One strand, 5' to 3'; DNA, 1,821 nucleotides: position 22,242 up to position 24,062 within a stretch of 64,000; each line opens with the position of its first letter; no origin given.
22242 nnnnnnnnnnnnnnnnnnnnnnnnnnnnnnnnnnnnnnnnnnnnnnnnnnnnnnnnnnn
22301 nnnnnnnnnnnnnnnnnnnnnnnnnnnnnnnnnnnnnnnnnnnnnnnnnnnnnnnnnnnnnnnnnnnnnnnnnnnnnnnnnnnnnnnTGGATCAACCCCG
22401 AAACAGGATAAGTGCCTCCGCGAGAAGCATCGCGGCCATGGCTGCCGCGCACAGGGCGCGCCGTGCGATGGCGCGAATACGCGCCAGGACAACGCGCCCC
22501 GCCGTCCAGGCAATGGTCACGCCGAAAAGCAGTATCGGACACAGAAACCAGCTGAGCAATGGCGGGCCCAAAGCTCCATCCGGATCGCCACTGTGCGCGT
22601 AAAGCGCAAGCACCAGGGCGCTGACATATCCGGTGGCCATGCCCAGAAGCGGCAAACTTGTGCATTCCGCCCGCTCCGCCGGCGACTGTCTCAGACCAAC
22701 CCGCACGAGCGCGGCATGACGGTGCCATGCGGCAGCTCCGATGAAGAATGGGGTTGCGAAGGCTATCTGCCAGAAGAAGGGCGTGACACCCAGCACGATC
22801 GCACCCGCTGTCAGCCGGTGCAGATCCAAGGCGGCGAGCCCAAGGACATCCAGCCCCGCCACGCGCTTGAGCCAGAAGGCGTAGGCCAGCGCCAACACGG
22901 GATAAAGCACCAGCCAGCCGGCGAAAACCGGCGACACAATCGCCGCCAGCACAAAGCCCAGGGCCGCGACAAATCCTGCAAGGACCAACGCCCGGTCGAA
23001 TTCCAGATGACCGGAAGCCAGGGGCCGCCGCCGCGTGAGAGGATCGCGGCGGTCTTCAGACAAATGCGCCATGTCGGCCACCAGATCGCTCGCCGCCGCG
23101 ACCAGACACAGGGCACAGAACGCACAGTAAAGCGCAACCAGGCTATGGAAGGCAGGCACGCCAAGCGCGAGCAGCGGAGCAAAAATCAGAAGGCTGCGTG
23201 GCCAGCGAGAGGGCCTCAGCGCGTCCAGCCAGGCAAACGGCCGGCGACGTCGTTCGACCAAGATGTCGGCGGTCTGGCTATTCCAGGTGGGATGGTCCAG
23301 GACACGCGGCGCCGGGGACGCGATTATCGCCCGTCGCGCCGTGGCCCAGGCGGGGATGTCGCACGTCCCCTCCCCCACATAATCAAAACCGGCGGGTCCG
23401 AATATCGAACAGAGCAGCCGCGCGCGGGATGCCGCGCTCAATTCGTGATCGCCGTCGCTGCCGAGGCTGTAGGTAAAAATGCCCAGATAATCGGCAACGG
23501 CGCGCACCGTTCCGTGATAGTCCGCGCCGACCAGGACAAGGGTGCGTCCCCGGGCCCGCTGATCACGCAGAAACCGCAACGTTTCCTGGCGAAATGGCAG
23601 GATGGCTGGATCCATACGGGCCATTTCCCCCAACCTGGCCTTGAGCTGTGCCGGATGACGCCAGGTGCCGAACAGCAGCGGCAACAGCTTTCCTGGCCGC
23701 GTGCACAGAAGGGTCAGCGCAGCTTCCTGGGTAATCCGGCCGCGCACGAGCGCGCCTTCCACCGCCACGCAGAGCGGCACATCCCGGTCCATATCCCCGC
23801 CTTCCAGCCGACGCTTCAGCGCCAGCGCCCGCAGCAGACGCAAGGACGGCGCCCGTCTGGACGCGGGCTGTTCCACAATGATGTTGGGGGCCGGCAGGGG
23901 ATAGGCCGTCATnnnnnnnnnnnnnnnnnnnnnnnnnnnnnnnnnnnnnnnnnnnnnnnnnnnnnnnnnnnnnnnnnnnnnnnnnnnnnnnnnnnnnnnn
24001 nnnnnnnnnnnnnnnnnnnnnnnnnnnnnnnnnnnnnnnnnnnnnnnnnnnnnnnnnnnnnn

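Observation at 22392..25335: A 'shadow operon': three consecutive coupled genes are each degenerate paralogues of intact genes elsewhere in the locus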

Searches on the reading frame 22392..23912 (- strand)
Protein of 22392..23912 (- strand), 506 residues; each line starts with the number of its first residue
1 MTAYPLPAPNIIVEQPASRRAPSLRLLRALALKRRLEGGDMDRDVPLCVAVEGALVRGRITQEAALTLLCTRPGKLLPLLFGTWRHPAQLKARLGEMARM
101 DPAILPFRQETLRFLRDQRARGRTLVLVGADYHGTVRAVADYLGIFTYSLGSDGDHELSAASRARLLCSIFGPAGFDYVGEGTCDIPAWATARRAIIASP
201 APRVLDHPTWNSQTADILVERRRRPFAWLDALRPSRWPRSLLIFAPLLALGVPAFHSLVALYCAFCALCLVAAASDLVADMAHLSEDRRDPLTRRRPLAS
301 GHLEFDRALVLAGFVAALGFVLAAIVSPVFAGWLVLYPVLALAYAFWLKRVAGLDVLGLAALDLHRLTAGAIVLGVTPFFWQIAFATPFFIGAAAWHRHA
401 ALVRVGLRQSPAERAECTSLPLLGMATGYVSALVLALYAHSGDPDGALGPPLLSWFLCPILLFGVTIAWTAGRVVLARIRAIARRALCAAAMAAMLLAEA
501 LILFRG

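Call 4: search_protein_families(library=pfam, proteins=[window:22392-23912:-], max_evalue=0.01)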
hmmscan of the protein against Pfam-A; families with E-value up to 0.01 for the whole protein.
window:22392-23912:- (506 aa): 2 families
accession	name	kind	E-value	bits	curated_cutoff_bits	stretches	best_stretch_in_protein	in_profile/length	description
PF01040.23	UbiA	-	4.9e-10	39.5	34.2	1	244-457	5-225/250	UbiA prenyltransferase family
PF12710.13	HAD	-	0.0066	17.3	27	0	86-152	65-130/189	haloacid dehalogenase-like hydrolase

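Call 10: find_homologous_proteins(query=window:22392-23912:-)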
Query window:22392-23912:- (506 aa): 26 proteins with E <= 0.001 among 8000 candidates.
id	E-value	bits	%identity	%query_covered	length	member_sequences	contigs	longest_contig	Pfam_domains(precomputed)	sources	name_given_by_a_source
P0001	0.0e+0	1109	100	100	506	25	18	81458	PF01040.24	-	-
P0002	5.8e-232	790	74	100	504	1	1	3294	PF01040.24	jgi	jgi:4-hydroxybenzoate polyprenyltransferase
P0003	1.7e-226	771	73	97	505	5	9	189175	PF01040.24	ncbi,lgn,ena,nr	ncbi:MAG: hypothetical protein BGN85_11610 [Alphaproteobacteria bacterium 64-11]|nr:UbiA family pren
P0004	1.3e-217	742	70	100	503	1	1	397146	PF01040.24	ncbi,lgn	-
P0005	2.9e-117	411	54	81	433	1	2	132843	-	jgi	jgi:hypothetical protein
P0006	2.1e-103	365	43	90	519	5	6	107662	PF01040.24,PF12710.14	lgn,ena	-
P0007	1.1e-101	360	42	91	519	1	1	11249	PF01040.24,PF12710.14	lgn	-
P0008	4.3e-61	226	37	84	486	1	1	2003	PF01040.24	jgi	-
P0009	4.3e-53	199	33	84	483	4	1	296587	PF01040.24,PF12710.14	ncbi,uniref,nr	ncbi:UbiA family prenyltransferase [Parathalassolituus penaei]|uniref:UbiA family prenyltransferase 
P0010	1.4e-52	198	32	84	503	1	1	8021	PF01040.24,PF12710.14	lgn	-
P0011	2.8e-52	197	36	84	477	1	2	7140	PF01040.24,PF12710.14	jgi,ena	-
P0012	1.5e-49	188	33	87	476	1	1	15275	PF01040.24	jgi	jgi:4-hydroxybenzoate polyprenyltransferase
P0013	1.2e-48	185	33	84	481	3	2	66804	PF01040.24,PF12710.14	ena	-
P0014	4.1e-47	180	33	86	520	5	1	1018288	PF01040.24,PF12710.14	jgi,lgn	-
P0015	8.4e-47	179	34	79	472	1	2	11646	PF01040.24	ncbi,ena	-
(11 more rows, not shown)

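Call 13: find_encoding_contigs(protein=P0003, flank=10000, max_places=3)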
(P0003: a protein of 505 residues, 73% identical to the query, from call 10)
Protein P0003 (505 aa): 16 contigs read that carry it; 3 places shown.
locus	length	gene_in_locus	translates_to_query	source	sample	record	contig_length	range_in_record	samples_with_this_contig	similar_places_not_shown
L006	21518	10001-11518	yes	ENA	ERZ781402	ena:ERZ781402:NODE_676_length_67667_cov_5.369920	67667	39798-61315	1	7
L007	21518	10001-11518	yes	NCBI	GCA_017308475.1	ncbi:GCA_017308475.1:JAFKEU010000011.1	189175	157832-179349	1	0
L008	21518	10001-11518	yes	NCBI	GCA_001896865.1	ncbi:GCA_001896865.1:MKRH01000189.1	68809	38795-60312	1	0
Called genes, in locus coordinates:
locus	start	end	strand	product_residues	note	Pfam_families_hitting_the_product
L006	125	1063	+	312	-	PF00535:Glycos_transf_2, PF13641:Glyco_tranf_2_3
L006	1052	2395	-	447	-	PF00005:ABC_tran, PF13304:AAA_21 (faint)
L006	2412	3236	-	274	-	PF01061:ABC2_membrane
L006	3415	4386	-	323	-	PF00535:Glycos_transf_2, PF13641:Glyco_tranf_2_3 (weak)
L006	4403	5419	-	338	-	PF00535:Glycos_transf_2, PF10111:Glyco_tranf_2_2, PF13641:Glyco_tranf_2_3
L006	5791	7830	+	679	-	-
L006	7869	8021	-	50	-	-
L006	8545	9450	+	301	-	PF02585:PIG-L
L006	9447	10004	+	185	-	-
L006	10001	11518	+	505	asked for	PF01040:UbiA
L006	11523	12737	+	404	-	PF13439:Glyco_transf_4, PF13579:Glyco_trans_4_4, PF00534:Glycos_transf_1, PF13692:Glyco_trans_1_4, PF13524:Glyco_trans_1_2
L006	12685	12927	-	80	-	-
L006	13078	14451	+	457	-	PF19358:DUF5935, PF04932:Wzy_C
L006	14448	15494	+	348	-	PF01073:3Beta_HSD, PF01370:Epimerase, PF02719:Polysacc_synt_2, PF04321:RmlD_sub_bind, PF07993:NAD_binding_4 (faint), PF13460:NAD_binding_10 (weak), PF16363:GDP_Man_Dehyd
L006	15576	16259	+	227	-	-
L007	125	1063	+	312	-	PF00535:Glycos_transf_2, PF13641:Glyco_tranf_2_3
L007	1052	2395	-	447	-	PF00005:ABC_tran, PF13304:AAA_21 (faint)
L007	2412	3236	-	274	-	PF01061:ABC2_membrane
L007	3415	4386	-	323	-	PF00535:Glycos_transf_2, PF13641:Glyco_tranf_2_3 (weak)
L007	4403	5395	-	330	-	PF00535:Glycos_transf_2, PF10111:Glyco_tranf_2_2, PF13641:Glyco_tranf_2_3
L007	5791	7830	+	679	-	-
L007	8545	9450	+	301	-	PF02585:PIG-L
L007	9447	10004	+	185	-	-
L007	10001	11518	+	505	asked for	PF01040:UbiA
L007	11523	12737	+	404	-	PF13439:Glyco_transf_4, PF13579:Glyco_trans_4_4, PF00534:Glycos_transf_1, PF13692:Glyco_trans_1_4, PF13524:Glyco_trans_1_2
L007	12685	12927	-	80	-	-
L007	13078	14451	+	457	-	PF19358:DUF5935, PF04932:Wzy_C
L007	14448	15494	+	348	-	PF01073:3Beta_HSD, PF01370:Epimerase, PF02719:Polysacc_synt_2, PF04321:RmlD_sub_bind, PF07993:NAD_binding_4 (faint), PF13460:NAD_binding_10 (weak), PF16363:GDP_Man_Dehyd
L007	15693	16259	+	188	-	-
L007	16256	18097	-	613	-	PF01339:CheB_methylest, PF08448:PAS_4 (weak), PF13596:PAS_10, PF07536:HWE_HK (weak)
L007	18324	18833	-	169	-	PF05899:Cupin_3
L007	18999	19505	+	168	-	PF07452:CHRD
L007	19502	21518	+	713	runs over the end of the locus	PF13442:Cytochrome_CBB3 (weak), PF01011:PQQ, PF13360:PQQ_2, PF13570:Beta-prop_ACSF4 (weak), PF01011:PQQ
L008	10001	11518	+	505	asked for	PF01040:UbiA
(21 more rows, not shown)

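Call 14: find_encoding_contigs(protein=P0004, flank=10000, max_places=2)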
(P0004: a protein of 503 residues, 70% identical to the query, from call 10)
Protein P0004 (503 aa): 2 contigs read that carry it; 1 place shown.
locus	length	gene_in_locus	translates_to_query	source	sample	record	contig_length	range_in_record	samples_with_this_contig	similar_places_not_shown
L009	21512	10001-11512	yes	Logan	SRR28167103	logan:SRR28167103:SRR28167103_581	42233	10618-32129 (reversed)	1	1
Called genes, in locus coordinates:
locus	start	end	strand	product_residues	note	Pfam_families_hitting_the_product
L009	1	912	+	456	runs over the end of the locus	PF09594:GT87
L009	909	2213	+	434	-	PF09594:GT87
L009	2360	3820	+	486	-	PF12710:HAD (weak), PF01040:UbiA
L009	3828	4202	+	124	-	PF00892:EamA (weak), PF10639:TMEM234 (weak)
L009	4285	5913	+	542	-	PF20604:DUF6798 (weak)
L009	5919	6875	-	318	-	PF00535:Glycos_transf_2, PF13641:Glyco_tranf_2_3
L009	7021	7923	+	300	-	PF02585:PIG-L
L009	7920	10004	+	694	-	PF19501:PcRGLX_1st (weak)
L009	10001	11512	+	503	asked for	PF01040:UbiA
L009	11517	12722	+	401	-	PF13439:Glyco_transf_4, PF13579:Glyco_trans_4_4, PF00534:Glycos_transf_1, PF13692:Glyco_trans_1_4, PF13524:Glyco_trans_1_2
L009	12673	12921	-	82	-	-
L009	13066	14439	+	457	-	PF19358:DUF5935, PF04932:Wzy_C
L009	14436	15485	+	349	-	PF01073:3Beta_HSD, PF01370:Epimerase, PF02719:Polysacc_synt_2, PF04321:RmlD_sub_bind, PF07993:NAD_binding_4 (faint), PF16363:GDP_Man_Dehyd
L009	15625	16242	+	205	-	-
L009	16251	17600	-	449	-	PF01339:CheB_methylest, PF13596:PAS_10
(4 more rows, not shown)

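Call 15: find_encoding_contigs(protein=P0006, flank=10000, max_places=2)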
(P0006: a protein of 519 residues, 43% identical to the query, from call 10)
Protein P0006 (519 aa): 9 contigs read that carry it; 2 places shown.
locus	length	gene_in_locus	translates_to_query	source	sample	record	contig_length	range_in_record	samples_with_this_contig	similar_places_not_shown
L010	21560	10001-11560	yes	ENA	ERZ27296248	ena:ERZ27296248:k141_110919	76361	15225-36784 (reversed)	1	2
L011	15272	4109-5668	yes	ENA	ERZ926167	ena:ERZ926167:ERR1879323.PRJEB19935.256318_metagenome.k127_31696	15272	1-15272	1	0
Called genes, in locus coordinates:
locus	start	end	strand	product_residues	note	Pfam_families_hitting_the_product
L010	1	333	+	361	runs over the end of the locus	PF13439:Glyco_transf_4 (weak), PF00534:Glycos_transf_1, PF13692:Glyco_trans_1_4, PF20706:GT4-conflict (weak)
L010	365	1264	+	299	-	PF02585:PIG-L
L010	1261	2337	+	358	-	PF13439:Glyco_transf_4, PF00534:Glycos_transf_1, PF13692:Glyco_trans_1_4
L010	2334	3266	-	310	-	PF00535:Glycos_transf_2, PF13641:Glyco_tranf_2_3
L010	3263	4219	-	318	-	PF00535:Glycos_transf_2, PF10111:Glyco_tranf_2_2 (faint), PF13641:Glyco_tranf_2_3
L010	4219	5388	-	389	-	PF13439:Glyco_transf_4, PF13579:Glyco_trans_4_4, PF20706:GT4-conflict, PF00534:Glycos_transf_1, PF13692:Glyco_trans_1_4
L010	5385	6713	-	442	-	PF13579:Glyco_trans_4_4, PF13439:Glyco_transf_4, PF20706:GT4-conflict (weak), PF00534:Glycos_transf_1, PF13692:Glyco_trans_1_4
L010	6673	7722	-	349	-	PF00535:Glycos_transf_2, PF10111:Glyco_tranf_2_2 (weak)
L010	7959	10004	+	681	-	-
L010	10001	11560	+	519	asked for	PF12710:HAD (faint), PF01040:UbiA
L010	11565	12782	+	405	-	PF13439:Glyco_transf_4, PF13579:Glyco_trans_4_4, PF00534:Glycos_transf_1, PF13692:Glyco_trans_1_4, PF13524:Glyco_trans_1_2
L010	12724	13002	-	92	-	-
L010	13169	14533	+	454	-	PF19358:DUF5935, PF04932:Wzy_C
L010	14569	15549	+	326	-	PF01073:3Beta_HSD, PF01370:Epimerase, PF02719:Polysacc_synt_2, PF04321:RmlD_sub_bind, PF05368:NmrA, PF13460:NAD_binding_10, PF16363:GDP_Man_Dehyd, PF07993:NAD_binding_4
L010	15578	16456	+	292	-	PF05721:PhyH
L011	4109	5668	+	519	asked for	PF12710:HAD (faint), PF01040:UbiA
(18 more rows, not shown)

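Call 22: find_related_loci(query=A2, collection=genome_contigs, flank=10000)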
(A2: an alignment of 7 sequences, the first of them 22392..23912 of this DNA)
Query A2 (506 aa) in genome_contigs; peptide patterns used: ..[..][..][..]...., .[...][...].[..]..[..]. (x = any residue, [..] = any of these).
69 stretches matched a pattern; 40 encode a relative of the query (tblastn E <= 1e-3); 40 distinct loci.
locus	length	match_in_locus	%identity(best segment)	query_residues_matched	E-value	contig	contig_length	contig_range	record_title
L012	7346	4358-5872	91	1-506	0e+0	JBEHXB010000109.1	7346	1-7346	MAG: Pseudomonadota bacterium isolate ES1.bin.28 NODE_10021_length_7346_cov_6.587277, whole genome shotgun sequence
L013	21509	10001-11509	70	1-506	0e+0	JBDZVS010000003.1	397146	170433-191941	MAG: Hyphomicrobiales bacterium isolate PE_dung12 NODE_8_length_397146, whole genome shotgun sequence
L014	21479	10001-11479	73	14-506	0e+0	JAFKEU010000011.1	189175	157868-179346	MAG: Alphaproteobacteria bacterium isolate SCN18_30_10_14_R2_B_65_16_B SCN18_30_10_14_R2_B_scaffold_130, whole genome sh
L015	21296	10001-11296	35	45-469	2e-66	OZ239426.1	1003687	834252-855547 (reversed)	Oxalobacteraceae bacterium isolate MaE-M21 genome assembly, chromosome: MaE-M21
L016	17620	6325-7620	35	45-469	4e-66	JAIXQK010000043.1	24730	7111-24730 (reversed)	MAG: Oxalobacteraceae bacterium isolate C4_MAG_00025 pond_C4_MAG_00025_000000000034, whole genome shotgun sequence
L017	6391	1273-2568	35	45-469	3e-65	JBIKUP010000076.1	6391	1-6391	MAG: Burkholderiaceae bacterium isolate ME2015-08-13_3300044527_group6_bin100 Rohwer_bin2293_scaffold_12209_c1, whole ge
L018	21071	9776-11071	35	45-469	2e-64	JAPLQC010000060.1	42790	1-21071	MAG: Burkholderiales bacterium isolate LacPavin_0818_WC45_MAG_55_9 LacPavin_0818_WC45_scaffold_333574, whole genome shot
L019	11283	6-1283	35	51-469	4e-64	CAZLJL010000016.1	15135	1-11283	MAG TPA_asm: uncultured Bifidobacterium sp. isolate SRP278252_co3_32 genome assembly, contig: NODE_7223_length_15135_cov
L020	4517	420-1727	33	44-473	9e-59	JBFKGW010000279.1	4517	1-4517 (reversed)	MAG: Alphaproteobacteria bacterium isolate Mix_sand21.2022.07.D.20 k141_3763136_length_4517_cov_12.0000, whole genome sh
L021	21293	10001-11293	33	46-469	1e-57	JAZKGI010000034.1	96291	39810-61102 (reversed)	MAG: Pseudomonadota bacterium isolate DC_RB_04_SPN110320-bin040_1 DCRB04SPN_B040_1_000000000034, whole genome shotgun se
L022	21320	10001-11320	33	35-466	2e-56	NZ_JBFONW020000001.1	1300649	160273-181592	Aestuariibius insulae strain RE NODE_1_length_1300649_cov_11.682311, whole genome shotgun sequence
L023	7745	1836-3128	30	46-466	3e-54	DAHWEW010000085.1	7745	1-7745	MAG TPA_asm: Legionellaceae bacterium isolate clean916 NODE_85_length_7745_cov_3.657929, whole genome shotgun sequence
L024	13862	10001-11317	34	40-470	4e-54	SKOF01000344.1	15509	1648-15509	MAG: Thioalkalivibrio sp. isolate CSSed162cmA_318 CSSed16-2cmA-10035, whole genome shotgun sequence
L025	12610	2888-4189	33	45-469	6e-54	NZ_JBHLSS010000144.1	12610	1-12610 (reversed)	Azorhizophilus paspali strain NCAIM B.01794 GCM70007033_95, whole genome shotgun sequence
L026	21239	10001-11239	34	46-451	5e-54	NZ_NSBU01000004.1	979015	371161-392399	Actibacterium pelagium strain JN33 JN33_S4_979015bp, whole genome shotgun sequence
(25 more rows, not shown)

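Call 24: find_encoding_contigs(protein=P0002, flank=10000, max_places=2)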
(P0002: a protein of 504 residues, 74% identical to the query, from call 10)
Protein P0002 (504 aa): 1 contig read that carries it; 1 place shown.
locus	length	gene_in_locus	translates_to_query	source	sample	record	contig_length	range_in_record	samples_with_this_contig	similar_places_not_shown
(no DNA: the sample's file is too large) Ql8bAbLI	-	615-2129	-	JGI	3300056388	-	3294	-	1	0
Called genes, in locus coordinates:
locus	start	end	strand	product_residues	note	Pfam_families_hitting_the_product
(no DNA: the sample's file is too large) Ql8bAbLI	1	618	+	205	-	?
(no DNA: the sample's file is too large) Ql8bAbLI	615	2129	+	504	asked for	PF01040:UbiA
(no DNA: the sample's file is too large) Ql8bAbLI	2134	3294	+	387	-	?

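Call 25: find_encoding_contigs(protein=P0005, flank=10000, max_places=2)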
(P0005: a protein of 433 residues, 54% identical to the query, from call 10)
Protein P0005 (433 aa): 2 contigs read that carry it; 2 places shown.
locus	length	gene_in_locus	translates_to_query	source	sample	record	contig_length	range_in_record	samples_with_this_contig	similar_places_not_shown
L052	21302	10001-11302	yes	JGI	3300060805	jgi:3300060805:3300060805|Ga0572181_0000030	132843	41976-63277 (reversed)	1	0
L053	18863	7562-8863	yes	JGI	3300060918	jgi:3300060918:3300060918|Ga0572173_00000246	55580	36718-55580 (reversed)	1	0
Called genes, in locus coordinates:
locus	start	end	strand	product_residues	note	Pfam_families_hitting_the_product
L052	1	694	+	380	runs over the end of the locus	PF20706:GT4-conflict, PF00534:Glycos_transf_1, PF13692:Glyco_trans_1_4, PF13524:Glyco_trans_1_2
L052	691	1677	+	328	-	PF00535:Glycos_transf_2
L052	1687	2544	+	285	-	PF01061:ABC2_membrane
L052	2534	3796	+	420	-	PF00005:ABC_tran, PF13304:AAA_21 (faint)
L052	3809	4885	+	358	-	PF13439:Glyco_transf_4 (weak)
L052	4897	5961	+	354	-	PF20706:GT4-conflict (faint), PF13439:Glyco_transf_4, PF13579:Glyco_trans_4_4, PF00534:Glycos_transf_1, PF13692:Glyco_trans_1_4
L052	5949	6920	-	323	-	PF00535:Glycos_transf_2, PF13641:Glyco_tranf_2_3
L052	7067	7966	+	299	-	PF02585:PIG-L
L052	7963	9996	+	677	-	PF19501:PcRGLX_1st (weak)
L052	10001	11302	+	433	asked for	-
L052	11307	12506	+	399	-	PF13439:Glyco_transf_4, PF13579:Glyco_trans_4_4, PF00534:Glycos_transf_1, PF13692:Glyco_trans_1_4, PF13524:Glyco_trans_1_2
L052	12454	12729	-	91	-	-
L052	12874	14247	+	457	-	PF19358:DUF5935, PF04932:Wzy_C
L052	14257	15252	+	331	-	PF01073:3Beta_HSD, PF01370:Epimerase, PF02719:Polysacc_synt_2, PF04321:RmlD_sub_bind, PF07993:NAD_binding_4 (faint), PF13460:NAD_binding_10 (weak), PF16363:GDP_Man_Dehyd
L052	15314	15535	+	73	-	-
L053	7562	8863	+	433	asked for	-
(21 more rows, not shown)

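Call 26: find_encoding_contigs(protein=P0001, flank=6000, max_places=10)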
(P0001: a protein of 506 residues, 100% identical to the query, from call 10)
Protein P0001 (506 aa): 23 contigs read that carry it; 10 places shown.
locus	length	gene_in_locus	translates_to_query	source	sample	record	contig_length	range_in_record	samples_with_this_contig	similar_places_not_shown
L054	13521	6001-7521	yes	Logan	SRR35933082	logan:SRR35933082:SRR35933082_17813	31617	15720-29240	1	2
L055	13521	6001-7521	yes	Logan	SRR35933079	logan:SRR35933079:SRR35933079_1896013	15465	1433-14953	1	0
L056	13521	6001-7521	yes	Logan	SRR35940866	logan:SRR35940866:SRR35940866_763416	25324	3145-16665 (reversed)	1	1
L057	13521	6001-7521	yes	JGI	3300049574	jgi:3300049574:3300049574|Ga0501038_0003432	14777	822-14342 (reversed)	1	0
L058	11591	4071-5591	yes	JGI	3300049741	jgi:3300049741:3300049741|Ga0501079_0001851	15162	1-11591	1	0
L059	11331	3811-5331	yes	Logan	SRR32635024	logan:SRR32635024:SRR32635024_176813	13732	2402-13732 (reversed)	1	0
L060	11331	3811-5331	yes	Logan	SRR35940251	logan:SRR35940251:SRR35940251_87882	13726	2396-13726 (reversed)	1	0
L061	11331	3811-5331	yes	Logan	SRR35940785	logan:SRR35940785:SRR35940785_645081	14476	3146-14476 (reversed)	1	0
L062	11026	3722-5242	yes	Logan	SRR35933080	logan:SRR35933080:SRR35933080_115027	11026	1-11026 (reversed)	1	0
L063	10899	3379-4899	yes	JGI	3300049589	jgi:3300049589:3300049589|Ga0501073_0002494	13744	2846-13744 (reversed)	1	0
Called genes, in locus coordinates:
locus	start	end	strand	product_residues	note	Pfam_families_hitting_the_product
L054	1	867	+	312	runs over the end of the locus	PF00535:Glycos_transf_2, PF13641:Glyco_tranf_2_3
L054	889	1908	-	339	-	PF00535:Glycos_transf_2, PF10111:Glyco_tranf_2_2, PF13641:Glyco_tranf_2_3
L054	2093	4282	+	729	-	-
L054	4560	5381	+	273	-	PF02585:PIG-L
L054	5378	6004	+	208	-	-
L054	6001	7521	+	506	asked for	PF01040:UbiA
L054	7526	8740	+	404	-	PF13439:Glyco_transf_4, PF13579:Glyco_trans_4_4, PF00534:Glycos_transf_1, PF13692:Glyco_trans_1_4, PF13524:Glyco_trans_1_2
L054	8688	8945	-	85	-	-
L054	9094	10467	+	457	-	PF19358:DUF5935, PF04932:Wzy_C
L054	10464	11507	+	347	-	PF01073:3Beta_HSD, PF01370:Epimerase, PF02719:Polysacc_synt_2, PF04321:RmlD_sub_bind, PF05368:NmrA (weak), PF13460:NAD_binding_10, PF16363:GDP_Man_Dehyd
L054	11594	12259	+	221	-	-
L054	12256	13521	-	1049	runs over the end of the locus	PF01339:CheB_methylest, PF03705:CheR_N, PF01739:CheR, PF28159:CEP89 (weak), PF00989:PAS (faint), PF08448:PAS_4 (weak), PF13596:PAS_10, PF07536:HWE_HK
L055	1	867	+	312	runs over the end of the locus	PF00535:Glycos_transf_2, PF13641:Glyco_tranf_2_3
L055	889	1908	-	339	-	PF00535:Glycos_transf_2, PF10111:Glyco_tranf_2_2, PF13641:Glyco_tranf_2_3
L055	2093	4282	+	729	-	-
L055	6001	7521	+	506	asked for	PF01040:UbiA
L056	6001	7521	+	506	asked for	PF01040:UbiA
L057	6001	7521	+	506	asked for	PF01040:UbiA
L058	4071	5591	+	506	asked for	PF01040:UbiA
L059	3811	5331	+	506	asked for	PF01040:UbiA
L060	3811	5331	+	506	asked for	PF01040:UbiA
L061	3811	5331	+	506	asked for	PF01040:UbiA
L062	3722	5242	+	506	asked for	PF01040:UbiA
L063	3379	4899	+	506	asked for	PF01040:UbiA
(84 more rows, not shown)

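Call 47: search_protein_families(library=pfam, proteins=[L012:2283-4361:+, L007:9447-10004:+], max_evalue=1)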
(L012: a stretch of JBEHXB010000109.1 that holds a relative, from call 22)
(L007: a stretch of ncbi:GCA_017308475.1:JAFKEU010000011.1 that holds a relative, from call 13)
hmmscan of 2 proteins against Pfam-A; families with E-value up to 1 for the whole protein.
L012:2283-4361:+ (692 aa): 1 family
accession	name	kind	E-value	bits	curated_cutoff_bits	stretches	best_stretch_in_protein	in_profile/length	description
PF19501.5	PcRGLX_1st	-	4.5e-05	23.6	22.1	1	61-108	17-65/83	PcRGLX-like N-terminal RIFT barrel domain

L007:9447-10004:+ (185 aa): 0 families

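Call 48: search_protein_families(library=ncbifam, proteins=[L012:2283-4361:+, window:22392-23912:-], max_evalue=0.001)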
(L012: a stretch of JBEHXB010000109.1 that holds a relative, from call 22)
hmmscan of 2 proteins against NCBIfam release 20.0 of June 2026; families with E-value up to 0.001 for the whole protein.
L012:2283-4361:+ (692 aa): 0 families

window:22392-23912:- (506 aa): 9 families
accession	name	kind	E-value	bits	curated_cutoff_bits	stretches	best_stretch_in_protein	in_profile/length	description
NF006088.0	PRK08238.1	equivalog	3.4e-91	306.3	351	1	40-470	7-444/482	UbiA family prenyltransferase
NF008977.0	PRK12324.1-2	equivalog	9.1e-22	77.8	234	1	227-387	4-165/297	decaprenyl-phosphate phosphoribosyltransferase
NF008978.0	PRK12324.1-4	equivalog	2.8e-19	69.2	207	1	223-385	30-198/322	decaprenyl-phosphate phosphoribosyltransferase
NF008976.0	PRK12324.1-1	equivalog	8.1e-15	55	474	1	229-387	22-188/306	decaprenyl-phosphate phosphoribosyltransferase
TIGR01473.1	cyoE_ctaB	equivalog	4.1e-08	33.3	210.3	1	254-352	29-130/281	heme o synthase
NF009523.0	PRK12884.1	equivalog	5e-07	29.2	269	1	261-352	39-128/279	prenyltransferase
NF003349.0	PRK04375.1-2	equivalog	3.2e-06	26.6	246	1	247-352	47-154/318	heme o synthase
NF009609.0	PRK13106.1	equivalog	2e-05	24.1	349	1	252-391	45-182/301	prenyltransferase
TIGR01475.1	ubiA_other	subfamily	0.00058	19.4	180.8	0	251-396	31-170/282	UbiA-like polyprenyltransferase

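Call 49: find_homologous_proteins(query=L012:2283-4361:+, max_evalue=1e-10)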
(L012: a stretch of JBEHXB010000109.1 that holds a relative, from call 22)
Query L012:2283-4361:+ (692 aa): 351 proteins with E <= 1e-10 among 8000 candidates; the best 120 are listed.
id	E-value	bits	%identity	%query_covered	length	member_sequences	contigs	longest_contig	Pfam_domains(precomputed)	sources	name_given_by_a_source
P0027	0.0e+0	1590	100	100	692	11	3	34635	-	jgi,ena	jgi:hypothetical protein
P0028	0.0e+0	1266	84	94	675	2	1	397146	PF19501.6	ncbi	-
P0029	0.0e+0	1019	69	94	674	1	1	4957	PF19501.6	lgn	-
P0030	1.9e-261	888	63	92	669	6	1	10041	-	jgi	jgi:hypothetical protein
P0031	4.0e-256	870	59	96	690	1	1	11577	-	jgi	jgi:hypothetical protein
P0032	1.5e-255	868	60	95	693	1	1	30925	-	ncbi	ncbi:MAG TPA: hypothetical protein VGM26_07060 [Rhizomicrobium sp.]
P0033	2.8e-255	868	59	95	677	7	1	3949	-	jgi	jgi:hypothetical protein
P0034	4.0e-253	860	58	96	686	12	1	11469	-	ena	-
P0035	4.6e-253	860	58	95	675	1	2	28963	-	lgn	-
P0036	3.5e-243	828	57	95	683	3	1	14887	-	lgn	-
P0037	6.4e-243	827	60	91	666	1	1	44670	-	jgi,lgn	jgi:hypothetical protein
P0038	2.8e-241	821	60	88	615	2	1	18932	-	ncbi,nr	ncbi:MAG TPA: hypothetical protein VHZ32_15050 [Rhizomicrobium sp.]|nr:hypothetical protein [Rhizomi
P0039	2.6e-237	808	58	93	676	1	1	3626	-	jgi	jgi:hypothetical protein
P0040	4.3e-234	798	57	94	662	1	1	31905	PF19501.6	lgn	-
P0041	5.9e-234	797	59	90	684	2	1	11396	-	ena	-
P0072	7.1e-200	684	52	91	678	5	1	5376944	-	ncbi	ncbi:hypothetical protein [Caulobacter segnis]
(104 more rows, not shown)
